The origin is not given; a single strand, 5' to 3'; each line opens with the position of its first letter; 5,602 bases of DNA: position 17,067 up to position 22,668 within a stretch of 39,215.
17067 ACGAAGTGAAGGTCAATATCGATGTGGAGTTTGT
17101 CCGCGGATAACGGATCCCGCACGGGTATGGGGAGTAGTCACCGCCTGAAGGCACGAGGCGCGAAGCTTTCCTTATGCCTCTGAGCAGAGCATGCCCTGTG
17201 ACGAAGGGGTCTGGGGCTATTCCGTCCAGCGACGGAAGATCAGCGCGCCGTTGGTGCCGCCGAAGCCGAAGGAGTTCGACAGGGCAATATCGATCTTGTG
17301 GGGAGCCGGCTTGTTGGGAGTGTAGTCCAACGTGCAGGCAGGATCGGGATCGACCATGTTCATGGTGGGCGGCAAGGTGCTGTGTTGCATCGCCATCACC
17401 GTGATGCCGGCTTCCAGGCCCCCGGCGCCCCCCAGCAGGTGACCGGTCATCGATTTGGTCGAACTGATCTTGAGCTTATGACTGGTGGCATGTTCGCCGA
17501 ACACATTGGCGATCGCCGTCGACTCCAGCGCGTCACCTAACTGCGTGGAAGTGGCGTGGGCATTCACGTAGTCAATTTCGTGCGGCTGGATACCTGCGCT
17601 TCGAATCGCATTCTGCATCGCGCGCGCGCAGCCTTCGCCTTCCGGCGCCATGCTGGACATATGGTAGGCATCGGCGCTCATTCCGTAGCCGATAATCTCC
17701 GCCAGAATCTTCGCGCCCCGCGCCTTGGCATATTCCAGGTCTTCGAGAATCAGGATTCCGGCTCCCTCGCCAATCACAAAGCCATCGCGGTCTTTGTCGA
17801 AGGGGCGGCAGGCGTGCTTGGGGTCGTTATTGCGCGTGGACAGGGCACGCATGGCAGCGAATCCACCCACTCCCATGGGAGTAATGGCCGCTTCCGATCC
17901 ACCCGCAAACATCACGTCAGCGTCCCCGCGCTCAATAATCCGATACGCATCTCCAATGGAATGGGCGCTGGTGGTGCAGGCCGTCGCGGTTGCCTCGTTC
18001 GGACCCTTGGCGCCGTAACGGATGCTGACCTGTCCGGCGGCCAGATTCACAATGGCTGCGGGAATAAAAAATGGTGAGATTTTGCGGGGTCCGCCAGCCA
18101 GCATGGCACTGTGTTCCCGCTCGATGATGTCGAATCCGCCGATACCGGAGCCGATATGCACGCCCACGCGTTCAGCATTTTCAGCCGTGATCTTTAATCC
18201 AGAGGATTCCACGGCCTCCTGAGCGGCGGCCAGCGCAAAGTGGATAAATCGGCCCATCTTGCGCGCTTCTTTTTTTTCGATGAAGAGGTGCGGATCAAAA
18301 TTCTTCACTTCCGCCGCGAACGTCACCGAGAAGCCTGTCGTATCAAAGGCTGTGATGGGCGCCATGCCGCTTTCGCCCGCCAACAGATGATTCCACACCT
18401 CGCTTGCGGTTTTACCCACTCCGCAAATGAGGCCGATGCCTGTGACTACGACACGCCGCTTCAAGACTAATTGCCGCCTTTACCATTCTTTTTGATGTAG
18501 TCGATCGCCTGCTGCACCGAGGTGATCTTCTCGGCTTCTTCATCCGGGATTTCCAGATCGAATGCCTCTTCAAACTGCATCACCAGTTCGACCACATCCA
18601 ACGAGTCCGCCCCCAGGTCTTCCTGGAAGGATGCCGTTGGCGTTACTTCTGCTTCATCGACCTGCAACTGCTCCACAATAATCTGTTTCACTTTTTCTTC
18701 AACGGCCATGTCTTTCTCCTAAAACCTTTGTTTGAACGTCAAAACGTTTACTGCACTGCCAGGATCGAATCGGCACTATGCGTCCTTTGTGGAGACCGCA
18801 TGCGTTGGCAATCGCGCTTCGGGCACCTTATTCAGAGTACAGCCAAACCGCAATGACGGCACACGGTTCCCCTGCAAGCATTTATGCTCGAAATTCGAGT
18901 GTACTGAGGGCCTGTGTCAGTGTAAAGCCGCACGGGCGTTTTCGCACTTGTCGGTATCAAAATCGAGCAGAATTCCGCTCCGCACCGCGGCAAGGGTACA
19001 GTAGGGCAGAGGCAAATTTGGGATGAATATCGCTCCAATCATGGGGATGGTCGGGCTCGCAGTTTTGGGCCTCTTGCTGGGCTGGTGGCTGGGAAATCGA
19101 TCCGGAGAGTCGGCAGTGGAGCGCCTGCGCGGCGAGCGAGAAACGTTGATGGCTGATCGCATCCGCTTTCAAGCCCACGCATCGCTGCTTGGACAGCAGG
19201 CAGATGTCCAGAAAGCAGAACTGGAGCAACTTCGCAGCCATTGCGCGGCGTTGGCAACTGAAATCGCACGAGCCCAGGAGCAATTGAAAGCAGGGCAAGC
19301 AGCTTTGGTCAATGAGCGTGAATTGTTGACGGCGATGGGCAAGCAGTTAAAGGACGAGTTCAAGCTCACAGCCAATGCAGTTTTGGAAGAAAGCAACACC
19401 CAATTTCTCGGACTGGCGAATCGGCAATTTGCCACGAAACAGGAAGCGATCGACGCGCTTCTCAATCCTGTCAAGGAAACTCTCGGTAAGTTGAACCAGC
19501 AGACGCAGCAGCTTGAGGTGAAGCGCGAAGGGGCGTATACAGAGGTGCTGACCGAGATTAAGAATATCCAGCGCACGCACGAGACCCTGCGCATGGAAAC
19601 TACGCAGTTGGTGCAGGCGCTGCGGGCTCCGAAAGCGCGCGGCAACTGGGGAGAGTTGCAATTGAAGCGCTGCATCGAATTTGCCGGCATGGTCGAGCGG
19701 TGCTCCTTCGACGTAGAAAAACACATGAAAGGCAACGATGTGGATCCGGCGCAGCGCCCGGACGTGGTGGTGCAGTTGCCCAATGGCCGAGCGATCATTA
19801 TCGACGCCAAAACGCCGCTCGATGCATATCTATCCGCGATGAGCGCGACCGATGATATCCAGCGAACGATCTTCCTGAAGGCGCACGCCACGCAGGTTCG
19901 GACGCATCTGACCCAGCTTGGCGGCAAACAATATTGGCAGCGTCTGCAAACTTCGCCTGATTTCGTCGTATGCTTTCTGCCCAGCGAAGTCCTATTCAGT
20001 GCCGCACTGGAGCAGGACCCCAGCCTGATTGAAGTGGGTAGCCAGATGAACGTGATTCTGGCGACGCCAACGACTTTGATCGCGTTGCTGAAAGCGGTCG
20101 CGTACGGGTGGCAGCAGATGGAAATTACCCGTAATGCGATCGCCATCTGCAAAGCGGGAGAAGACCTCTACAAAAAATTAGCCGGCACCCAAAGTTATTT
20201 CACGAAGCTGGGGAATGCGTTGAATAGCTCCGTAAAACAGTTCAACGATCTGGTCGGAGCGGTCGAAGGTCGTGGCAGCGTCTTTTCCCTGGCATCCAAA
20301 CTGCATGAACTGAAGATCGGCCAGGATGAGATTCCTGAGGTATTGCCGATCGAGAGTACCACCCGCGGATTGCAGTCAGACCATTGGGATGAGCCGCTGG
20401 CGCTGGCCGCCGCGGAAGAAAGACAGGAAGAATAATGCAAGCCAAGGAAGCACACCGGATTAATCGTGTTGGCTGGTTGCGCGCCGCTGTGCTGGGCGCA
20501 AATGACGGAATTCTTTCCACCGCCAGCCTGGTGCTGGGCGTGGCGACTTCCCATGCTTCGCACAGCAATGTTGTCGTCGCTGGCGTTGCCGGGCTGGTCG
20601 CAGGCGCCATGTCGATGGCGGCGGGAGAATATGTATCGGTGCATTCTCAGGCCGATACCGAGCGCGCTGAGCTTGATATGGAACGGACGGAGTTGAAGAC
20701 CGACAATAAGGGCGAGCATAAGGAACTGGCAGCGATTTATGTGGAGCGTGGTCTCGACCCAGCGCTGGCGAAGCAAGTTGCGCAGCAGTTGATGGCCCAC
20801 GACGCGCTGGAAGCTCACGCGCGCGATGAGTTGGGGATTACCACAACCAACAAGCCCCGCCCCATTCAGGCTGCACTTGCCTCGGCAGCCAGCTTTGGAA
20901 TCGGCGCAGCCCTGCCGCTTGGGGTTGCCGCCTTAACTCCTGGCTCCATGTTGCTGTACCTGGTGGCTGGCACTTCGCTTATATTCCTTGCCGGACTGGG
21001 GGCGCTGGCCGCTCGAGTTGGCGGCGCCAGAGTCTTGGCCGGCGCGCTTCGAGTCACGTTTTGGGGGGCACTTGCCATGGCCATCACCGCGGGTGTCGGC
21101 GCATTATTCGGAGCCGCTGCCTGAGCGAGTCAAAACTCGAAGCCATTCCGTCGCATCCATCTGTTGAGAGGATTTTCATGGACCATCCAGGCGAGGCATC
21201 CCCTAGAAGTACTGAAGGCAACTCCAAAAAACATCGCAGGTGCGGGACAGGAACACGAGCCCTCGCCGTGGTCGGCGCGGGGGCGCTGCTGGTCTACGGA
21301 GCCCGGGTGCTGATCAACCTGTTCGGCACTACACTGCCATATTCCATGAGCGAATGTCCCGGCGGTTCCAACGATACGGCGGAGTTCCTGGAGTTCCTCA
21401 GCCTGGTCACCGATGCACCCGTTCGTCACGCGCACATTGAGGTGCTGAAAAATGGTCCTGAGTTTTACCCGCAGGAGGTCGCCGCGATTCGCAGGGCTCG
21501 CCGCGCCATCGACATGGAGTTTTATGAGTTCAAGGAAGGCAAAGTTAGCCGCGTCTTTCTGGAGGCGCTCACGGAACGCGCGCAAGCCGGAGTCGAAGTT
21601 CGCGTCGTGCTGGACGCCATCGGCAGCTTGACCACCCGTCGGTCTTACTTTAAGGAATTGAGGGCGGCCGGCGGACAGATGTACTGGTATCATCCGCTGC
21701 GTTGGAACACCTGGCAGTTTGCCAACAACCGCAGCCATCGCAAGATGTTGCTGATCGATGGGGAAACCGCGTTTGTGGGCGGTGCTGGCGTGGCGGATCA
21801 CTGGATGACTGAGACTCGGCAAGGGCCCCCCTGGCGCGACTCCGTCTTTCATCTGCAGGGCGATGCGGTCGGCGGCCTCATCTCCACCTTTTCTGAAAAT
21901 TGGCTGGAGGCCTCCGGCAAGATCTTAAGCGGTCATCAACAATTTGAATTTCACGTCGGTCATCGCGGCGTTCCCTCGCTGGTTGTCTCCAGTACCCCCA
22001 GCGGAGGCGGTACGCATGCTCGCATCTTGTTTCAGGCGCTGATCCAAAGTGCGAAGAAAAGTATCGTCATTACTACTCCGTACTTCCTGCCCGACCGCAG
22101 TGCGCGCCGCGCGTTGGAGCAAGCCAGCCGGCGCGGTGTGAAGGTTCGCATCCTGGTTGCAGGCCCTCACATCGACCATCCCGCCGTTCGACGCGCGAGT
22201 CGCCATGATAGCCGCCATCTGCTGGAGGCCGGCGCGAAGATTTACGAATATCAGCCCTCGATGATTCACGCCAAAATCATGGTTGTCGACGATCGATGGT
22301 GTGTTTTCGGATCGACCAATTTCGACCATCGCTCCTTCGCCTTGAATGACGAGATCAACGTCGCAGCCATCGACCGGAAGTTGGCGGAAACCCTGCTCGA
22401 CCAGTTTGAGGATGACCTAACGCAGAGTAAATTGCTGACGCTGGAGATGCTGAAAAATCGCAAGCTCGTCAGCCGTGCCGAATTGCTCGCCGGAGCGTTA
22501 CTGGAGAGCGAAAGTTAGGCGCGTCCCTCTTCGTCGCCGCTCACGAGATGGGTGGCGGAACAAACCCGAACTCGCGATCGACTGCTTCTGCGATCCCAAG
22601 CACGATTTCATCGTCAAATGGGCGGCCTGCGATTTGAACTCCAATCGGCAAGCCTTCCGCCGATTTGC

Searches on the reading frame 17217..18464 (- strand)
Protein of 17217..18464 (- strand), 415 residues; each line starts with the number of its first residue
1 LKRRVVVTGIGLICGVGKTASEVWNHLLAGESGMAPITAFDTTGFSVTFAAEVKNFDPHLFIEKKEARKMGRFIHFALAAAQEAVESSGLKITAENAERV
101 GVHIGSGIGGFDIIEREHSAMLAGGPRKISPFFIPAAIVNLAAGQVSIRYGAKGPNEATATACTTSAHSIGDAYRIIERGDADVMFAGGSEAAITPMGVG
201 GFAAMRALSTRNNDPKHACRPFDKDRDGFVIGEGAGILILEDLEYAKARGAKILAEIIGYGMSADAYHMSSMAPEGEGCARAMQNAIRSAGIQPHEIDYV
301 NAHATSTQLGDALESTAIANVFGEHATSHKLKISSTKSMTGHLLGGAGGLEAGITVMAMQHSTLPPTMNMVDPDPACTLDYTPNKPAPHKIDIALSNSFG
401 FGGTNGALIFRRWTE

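Call 10: search_protein_families(library=pfam, proteins=[window:17217-18464:-], max_evalue=0.001)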
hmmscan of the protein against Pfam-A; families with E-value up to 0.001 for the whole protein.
window:17217-18464:- (415 aa): 2 families
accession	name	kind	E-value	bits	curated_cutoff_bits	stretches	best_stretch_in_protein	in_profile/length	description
PF00109.32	ketoacyl-synt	-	4e-59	200.7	20.8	1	3-244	2-250/252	Beta-ketoacyl synthase, N-terminal domain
PF02801.28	Ketoacyl-synt_C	-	1.5e-40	138.3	20.8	1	254-370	1-118/119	Beta-ketoacyl synthase, C-terminal domain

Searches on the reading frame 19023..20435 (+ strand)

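Call 10: search_protein_families(library=pfam, proteins=[window:19023-20435:+], max_evalue=0.001)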
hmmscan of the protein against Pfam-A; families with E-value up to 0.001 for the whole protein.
window:19023-20435:+ (470 aa): 1 family
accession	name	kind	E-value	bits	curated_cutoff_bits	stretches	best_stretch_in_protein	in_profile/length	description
PF02646.22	RmuC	-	5.7e-89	298.5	26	1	142-434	2-288/291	RmuC family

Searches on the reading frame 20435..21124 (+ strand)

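Call 10: search_protein_families(library=pfam, proteins=[window:20435-21124:+], max_evalue=0.001)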
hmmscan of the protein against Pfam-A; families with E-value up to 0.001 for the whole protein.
window:20435-21124:+ (229 aa): 1 family
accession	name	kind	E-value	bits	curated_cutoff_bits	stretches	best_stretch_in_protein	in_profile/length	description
PF01988.24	VIT1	-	6.7e-67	225.9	28.1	1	15-222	1-213/214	VIT family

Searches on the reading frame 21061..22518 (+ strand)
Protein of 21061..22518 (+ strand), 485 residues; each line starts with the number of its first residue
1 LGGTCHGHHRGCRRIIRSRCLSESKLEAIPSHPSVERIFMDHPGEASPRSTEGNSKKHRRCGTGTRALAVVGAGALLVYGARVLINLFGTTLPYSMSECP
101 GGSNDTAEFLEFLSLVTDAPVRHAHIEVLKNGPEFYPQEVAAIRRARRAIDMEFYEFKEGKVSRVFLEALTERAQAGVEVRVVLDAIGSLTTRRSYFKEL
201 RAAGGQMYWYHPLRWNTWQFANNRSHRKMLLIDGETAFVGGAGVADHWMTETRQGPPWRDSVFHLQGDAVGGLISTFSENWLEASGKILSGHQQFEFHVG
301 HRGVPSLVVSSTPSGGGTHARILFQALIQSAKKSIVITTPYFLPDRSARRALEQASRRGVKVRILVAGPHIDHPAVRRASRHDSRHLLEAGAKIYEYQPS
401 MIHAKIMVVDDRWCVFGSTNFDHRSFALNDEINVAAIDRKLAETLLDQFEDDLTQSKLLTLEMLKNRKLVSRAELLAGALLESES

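Call 10: search_protein_families(library=pfam, proteins=[window:21061-22518:+], max_evalue=0.001)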
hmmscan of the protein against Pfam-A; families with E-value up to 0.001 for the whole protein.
window:21061-22518:+ (485 aa): 3 families
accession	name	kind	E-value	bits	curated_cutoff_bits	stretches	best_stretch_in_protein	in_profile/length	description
PF13091.12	PLDc_2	-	2.1e-50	170.4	27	2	326-452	3-131/132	PLD-like domain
PF00614.28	PLDc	-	7.1e-12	45.2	21.9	1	403-425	6-28/28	Phospholipase D Active site motif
PF24402.1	iHKD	-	0.00068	20.2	27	0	350-400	7-51/111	Inactive HKD-Rease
